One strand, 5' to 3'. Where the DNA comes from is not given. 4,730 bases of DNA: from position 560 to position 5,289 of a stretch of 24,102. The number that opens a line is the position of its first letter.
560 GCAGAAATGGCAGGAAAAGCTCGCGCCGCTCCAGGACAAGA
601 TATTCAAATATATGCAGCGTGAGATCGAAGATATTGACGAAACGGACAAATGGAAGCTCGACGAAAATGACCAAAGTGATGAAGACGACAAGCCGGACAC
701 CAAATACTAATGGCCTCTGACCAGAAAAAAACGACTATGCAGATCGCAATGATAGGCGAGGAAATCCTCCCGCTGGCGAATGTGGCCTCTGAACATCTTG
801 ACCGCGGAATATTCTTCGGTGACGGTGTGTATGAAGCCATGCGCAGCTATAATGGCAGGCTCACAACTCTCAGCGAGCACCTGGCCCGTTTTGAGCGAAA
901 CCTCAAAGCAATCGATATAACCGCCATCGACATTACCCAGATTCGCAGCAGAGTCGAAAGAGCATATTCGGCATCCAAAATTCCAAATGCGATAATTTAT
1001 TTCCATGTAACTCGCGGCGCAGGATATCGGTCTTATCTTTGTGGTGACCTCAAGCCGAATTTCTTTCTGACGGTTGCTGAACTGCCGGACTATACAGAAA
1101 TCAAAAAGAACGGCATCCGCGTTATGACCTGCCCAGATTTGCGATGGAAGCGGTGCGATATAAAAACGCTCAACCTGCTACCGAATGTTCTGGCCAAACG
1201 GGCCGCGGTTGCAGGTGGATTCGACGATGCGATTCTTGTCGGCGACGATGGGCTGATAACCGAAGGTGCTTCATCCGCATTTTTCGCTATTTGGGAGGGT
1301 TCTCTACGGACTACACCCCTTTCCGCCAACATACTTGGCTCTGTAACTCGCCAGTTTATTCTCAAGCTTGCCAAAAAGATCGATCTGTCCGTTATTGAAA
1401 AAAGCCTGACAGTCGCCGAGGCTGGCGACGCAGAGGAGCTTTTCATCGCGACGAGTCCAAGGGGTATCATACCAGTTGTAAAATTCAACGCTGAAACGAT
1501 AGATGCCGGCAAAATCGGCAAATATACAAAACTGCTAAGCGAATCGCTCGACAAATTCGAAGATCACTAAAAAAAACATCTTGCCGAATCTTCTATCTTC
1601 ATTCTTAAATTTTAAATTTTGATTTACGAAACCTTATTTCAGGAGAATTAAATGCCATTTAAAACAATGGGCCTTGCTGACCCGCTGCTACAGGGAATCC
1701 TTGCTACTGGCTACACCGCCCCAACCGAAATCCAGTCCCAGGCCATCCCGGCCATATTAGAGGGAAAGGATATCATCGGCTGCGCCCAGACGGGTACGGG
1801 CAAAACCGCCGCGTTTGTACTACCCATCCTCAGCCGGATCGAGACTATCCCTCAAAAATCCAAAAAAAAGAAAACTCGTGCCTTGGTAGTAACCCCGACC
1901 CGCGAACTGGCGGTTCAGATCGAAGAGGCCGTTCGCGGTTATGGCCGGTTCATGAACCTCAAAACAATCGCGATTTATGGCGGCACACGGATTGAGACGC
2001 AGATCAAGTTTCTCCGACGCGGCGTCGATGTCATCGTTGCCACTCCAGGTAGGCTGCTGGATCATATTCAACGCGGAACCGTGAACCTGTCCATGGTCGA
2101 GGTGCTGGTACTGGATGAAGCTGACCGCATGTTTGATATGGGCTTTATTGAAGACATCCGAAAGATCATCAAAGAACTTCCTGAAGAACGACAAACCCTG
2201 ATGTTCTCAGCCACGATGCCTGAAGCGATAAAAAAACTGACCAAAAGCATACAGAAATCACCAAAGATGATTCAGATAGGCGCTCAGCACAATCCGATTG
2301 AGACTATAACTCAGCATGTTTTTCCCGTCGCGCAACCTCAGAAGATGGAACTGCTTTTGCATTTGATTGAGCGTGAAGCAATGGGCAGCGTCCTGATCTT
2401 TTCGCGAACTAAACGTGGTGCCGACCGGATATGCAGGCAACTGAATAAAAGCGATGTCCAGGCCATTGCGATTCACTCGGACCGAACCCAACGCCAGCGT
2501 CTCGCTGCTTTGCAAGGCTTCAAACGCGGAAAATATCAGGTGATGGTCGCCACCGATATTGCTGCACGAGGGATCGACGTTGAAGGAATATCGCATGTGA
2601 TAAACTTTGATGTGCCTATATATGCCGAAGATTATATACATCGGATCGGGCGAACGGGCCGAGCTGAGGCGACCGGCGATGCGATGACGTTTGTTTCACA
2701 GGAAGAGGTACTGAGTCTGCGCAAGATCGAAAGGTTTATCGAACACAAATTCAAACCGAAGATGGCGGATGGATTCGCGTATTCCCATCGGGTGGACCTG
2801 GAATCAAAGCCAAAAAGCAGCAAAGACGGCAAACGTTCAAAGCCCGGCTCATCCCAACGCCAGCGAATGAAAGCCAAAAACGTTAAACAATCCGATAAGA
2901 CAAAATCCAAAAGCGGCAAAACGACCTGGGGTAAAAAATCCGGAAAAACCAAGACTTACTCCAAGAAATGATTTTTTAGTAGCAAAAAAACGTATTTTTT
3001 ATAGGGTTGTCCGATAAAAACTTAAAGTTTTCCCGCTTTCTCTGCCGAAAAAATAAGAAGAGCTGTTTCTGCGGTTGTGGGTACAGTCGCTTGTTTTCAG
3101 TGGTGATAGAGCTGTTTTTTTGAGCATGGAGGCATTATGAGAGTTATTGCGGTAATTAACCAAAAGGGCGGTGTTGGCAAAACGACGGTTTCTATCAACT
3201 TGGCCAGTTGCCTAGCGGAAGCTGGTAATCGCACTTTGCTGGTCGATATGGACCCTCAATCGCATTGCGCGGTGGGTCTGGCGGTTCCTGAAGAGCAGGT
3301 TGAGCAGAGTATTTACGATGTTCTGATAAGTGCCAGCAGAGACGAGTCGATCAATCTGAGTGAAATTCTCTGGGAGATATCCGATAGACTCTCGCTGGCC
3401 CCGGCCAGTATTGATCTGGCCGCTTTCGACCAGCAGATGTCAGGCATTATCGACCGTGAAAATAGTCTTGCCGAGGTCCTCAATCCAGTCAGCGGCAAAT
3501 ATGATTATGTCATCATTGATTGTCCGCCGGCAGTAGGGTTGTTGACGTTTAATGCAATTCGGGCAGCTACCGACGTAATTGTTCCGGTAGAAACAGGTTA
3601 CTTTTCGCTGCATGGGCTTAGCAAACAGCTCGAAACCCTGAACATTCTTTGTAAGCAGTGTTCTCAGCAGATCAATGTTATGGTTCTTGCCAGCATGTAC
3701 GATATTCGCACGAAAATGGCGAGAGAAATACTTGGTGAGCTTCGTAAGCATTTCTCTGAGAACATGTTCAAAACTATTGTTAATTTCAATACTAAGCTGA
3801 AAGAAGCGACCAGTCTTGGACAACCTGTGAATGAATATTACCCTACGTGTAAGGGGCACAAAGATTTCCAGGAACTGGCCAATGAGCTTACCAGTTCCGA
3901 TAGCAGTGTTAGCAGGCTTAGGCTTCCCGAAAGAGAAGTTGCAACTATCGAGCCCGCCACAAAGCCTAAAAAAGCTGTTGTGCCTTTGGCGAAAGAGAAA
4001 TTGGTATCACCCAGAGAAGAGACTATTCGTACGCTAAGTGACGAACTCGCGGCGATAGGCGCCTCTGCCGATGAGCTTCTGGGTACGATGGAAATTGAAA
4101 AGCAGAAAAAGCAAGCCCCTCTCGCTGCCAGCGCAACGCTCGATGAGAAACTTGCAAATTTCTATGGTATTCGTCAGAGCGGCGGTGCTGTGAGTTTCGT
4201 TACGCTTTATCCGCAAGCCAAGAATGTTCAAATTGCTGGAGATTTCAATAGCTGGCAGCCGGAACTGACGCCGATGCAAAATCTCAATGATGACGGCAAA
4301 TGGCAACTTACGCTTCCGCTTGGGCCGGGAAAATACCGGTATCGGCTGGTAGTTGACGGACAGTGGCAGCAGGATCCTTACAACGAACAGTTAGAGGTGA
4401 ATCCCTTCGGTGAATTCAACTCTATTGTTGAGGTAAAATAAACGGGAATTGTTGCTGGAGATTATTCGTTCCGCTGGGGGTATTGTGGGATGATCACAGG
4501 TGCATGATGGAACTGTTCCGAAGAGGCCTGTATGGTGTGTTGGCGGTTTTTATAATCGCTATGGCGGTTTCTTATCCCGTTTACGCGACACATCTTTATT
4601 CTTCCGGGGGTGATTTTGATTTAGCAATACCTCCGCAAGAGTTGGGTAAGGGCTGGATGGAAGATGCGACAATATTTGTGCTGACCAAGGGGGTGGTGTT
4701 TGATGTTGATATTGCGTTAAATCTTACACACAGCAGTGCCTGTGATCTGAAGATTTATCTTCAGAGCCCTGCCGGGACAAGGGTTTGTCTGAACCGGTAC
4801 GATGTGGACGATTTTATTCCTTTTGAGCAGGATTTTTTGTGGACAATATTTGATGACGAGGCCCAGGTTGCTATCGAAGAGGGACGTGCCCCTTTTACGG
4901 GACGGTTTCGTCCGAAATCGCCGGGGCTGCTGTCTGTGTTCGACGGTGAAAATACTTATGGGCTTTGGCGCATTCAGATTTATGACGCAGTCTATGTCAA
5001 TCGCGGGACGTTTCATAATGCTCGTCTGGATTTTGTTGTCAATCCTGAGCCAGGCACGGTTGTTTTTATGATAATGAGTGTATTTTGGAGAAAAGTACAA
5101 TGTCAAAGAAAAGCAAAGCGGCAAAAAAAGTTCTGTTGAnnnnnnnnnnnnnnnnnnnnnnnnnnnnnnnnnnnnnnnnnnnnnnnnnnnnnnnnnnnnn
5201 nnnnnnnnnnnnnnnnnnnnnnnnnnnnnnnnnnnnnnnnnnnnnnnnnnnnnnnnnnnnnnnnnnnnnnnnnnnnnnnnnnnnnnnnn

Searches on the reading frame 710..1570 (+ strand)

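Call 65: search_protein_families(library=pfam, proteins=[window:710-1570:+], max_evalue=0.0001)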
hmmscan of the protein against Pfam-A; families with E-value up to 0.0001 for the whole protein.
window:710-1570:+ (286 aa): 1 family
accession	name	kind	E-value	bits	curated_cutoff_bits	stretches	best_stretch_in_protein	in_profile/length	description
PF01063.24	Aminotran_4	-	5.1e-45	154.5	28.5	1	39-258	1-222/223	Amino-transferase class IV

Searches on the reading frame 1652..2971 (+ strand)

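Call 65: search_protein_families(library=pfam, proteins=[window:1652-2971:+], max_evalue=0.0001)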
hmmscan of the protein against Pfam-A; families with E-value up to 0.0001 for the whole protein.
window:1652-2971:+ (439 aa): 3 families
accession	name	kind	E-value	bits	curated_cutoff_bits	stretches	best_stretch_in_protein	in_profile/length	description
PF00270.35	DEAD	-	8.5e-55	185.5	26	1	25-195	1-166/167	DEAD/DEAH box helicase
PF00271.37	Helicase_C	-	7.3e-33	113.6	23.5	1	230-338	1-109/110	Helicase conserved C-terminal domain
PF04851.21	ResIII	-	2.7e-08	34.4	22.5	1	26-190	6-163/164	Type III restriction enzyme, res subunit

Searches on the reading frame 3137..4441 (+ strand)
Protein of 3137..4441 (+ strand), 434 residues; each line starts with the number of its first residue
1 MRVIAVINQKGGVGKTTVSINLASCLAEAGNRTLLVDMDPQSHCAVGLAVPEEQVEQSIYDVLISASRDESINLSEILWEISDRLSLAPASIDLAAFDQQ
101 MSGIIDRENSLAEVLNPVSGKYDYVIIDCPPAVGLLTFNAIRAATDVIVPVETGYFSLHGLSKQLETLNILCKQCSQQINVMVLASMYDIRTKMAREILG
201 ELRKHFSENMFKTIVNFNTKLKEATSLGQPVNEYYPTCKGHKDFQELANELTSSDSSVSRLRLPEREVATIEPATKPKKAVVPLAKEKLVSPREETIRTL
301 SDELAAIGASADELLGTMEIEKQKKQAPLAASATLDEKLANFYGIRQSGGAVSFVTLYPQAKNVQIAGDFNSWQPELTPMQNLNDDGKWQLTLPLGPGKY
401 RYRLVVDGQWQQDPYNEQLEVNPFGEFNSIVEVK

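Call 65: search_protein_families(library=pfam, proteins=[window:3137-4441:+], max_evalue=0.0001)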
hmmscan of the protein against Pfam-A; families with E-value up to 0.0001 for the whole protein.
window:3137-4441:+ (434 aa): 9 families
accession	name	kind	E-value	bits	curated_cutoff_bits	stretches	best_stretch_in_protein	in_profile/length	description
PF13614.12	AAA_31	-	1.4e-52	178.6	27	1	1-180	1-176/177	AAA domain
PF01656.29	CbiA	-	4.7e-18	65.8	25.4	1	4-231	1-125/125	CobQ/CobB/MinD/ParA nucleotide binding domain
PF06564.18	CBP_BcsQ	-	8.9e-15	55.3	21.3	1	1-249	1-231/234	Cellulose biosynthesis protein BcsQ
PF16561.11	AMPK1_CBM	-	8.3e-13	48.8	26.8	1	360-434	10-80/85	Glycogen recognition site of AMP-activated protein kinase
PF02374.21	ArsA_ATPase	-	5.6e-11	42.7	24.3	1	6-133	5-136/305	Anion-transporting ATPase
PF00142.24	Fer4_NifH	-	6e-11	42.8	25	1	7-269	5-262/271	4Fe-4S iron sulfur cluster binding proteins, NifH/frxC family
PF10609.15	ParA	-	9.5e-11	42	27.1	1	2-249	4-243/246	NUBPL iron-transfer P-loop NTPase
PF02922.24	CBM_48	-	3.2e-10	40.6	22.4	1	351-415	12-82/83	Carbohydrate-binding module 48 (Isoamylase N-terminal domain)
PF09140.17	MipZ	-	8.6e-09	35.5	20.7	0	3-41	2-40/262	ATPase MipZ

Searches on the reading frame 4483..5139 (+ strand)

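Call 6: search_protein_families(library=pfam, proteins=[window:4483-5139:+], max_evalue=0.1)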
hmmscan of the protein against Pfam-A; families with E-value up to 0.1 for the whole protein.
window:4483-5139:+ (218 aa): 1 family
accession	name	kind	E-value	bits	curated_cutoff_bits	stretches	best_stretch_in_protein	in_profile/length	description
PF01483.27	P_proprotein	-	8e-10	39.1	21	1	74-183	3-85/86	Proprotein convertase P-domain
